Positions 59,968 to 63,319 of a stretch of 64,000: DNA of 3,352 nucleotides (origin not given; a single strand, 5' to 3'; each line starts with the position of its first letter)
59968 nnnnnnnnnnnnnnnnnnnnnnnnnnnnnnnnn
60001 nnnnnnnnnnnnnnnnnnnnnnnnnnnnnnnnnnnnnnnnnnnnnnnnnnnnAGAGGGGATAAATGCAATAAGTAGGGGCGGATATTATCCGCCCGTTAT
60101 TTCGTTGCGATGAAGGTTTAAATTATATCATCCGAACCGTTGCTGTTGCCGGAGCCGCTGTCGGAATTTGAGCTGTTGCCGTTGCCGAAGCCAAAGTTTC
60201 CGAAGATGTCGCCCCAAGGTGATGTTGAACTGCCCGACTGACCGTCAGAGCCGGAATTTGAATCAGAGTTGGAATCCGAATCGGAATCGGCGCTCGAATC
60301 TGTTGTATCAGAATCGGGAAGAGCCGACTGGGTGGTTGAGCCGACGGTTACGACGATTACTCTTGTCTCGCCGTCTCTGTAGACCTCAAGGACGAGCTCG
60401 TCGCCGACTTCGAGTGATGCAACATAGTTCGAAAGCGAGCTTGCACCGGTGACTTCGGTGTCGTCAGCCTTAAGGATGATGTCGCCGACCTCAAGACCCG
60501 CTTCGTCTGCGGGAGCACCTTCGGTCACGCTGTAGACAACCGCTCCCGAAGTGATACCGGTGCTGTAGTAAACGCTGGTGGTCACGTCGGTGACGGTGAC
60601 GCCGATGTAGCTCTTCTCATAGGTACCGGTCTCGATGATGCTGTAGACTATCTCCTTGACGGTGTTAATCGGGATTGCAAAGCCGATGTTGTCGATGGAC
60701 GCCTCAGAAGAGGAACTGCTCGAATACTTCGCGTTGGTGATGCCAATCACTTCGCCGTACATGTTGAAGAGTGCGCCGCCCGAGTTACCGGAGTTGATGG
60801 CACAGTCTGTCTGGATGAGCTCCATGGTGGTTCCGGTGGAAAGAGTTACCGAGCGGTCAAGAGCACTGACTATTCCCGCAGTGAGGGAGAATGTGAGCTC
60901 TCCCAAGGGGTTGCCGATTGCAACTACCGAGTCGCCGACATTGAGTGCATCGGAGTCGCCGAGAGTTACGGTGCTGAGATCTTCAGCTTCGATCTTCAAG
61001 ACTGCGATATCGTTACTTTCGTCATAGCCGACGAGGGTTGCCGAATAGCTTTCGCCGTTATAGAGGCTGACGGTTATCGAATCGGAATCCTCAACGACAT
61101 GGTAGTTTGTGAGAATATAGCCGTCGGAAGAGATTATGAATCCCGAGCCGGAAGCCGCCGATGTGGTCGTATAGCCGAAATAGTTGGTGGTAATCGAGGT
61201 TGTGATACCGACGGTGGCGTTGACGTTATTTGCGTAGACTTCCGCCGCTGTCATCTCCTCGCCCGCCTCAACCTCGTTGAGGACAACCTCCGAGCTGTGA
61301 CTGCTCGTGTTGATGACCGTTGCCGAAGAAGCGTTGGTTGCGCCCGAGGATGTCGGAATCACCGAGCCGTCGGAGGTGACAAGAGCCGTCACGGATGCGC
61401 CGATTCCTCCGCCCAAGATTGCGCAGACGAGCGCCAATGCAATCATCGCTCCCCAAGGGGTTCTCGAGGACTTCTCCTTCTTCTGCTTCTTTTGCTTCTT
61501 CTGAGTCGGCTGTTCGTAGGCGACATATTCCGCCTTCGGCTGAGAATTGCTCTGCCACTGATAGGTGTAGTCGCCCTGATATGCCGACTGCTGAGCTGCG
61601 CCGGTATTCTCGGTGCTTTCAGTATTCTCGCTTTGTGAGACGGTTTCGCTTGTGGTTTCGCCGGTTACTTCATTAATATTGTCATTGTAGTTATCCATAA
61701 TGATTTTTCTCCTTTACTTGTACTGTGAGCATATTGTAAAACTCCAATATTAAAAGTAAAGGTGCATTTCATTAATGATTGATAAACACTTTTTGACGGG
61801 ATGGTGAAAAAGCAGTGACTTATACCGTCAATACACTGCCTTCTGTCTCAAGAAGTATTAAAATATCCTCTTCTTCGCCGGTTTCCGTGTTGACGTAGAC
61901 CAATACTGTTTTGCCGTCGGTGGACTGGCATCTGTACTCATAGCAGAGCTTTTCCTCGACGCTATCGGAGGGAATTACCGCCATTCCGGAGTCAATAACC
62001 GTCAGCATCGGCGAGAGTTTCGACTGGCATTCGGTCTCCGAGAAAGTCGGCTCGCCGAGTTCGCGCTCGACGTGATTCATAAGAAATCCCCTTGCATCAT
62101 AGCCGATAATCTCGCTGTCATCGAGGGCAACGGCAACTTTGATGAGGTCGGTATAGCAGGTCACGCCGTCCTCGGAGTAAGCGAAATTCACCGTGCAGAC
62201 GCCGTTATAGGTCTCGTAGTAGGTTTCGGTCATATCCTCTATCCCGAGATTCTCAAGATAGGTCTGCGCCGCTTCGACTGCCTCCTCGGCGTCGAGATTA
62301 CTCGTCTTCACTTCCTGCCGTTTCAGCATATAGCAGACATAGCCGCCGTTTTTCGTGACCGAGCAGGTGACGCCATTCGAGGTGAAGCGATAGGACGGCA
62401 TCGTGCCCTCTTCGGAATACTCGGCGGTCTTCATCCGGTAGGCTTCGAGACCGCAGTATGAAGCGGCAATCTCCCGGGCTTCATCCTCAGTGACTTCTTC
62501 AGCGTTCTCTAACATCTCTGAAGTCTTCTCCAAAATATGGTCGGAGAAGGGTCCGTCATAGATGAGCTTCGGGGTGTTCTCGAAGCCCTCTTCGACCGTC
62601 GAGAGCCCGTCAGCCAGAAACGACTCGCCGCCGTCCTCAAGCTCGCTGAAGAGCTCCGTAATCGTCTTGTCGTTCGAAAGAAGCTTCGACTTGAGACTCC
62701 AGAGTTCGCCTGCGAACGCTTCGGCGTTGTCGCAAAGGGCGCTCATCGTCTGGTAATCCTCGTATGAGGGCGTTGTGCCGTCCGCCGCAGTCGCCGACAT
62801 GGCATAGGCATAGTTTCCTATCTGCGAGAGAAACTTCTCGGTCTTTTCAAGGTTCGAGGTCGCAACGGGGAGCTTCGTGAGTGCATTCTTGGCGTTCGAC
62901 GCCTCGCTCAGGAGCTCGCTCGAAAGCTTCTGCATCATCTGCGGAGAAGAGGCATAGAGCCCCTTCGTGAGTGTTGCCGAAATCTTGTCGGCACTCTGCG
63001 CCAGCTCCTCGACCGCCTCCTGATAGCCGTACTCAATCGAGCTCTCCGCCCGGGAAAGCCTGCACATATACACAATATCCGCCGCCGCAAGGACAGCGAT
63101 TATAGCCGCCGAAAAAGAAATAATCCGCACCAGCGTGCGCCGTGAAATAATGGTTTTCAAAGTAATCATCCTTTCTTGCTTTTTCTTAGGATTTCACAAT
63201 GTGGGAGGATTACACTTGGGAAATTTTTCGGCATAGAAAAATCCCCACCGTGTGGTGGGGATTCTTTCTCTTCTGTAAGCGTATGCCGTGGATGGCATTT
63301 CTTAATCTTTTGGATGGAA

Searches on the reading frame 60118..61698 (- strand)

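Call 6: search_protein_families(library=pfam, proteins=[window:60118-61698:-])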
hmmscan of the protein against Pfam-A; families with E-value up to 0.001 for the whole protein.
window:60118-61698:- (526 aa): 5 families
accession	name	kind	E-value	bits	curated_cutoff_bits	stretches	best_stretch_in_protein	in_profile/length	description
PF13365.12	Trypsin_2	-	2.6e-38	132.4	27.6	1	184-320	1-144/144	Trypsin-like peptidase domain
PF00089.32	Trypsin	-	8.5e-20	71.9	20.6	1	182-349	20-218/220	Trypsin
PF13180.12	PDZ_2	-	4.9e-18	65.6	27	1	364-451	2-79/80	PDZ domain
PF17820.7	PDZ_6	-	9.6e-10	38.5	27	1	387-441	1-54/54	PDZ domain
PF00595.29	PDZ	-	2.9e-07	31.2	23.2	1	361-438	8-79/81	PDZ domain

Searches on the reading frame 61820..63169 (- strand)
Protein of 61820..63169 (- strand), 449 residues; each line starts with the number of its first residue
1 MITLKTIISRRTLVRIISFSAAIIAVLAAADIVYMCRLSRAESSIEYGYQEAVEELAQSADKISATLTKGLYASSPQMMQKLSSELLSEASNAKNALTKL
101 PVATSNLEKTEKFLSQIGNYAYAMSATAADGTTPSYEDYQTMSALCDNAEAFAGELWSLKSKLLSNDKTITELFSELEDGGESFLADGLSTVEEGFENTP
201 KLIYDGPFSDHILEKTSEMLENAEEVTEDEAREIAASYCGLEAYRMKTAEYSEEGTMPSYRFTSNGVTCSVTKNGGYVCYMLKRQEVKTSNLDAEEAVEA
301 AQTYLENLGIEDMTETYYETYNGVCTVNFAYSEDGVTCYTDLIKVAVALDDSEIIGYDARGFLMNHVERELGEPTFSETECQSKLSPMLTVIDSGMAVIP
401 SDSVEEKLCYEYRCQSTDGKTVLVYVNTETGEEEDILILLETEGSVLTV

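Call 6: search_protein_families(library=pfam, proteins=[window:61820-63169:-])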
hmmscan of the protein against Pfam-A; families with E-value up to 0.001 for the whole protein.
window:61820-63169:- (449 aa): 2 families
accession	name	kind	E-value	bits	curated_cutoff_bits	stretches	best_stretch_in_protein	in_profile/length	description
PF14620.12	YPEB_PepSY1-2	-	2e-57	194.9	31.7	1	187-371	3-194/195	YpeB sporulation, PepSY1 and PepSY2 domains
PF20769.2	YPEB_N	-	2.4e-27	95.9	27.3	1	41-170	5-134/136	YpeB N-terminal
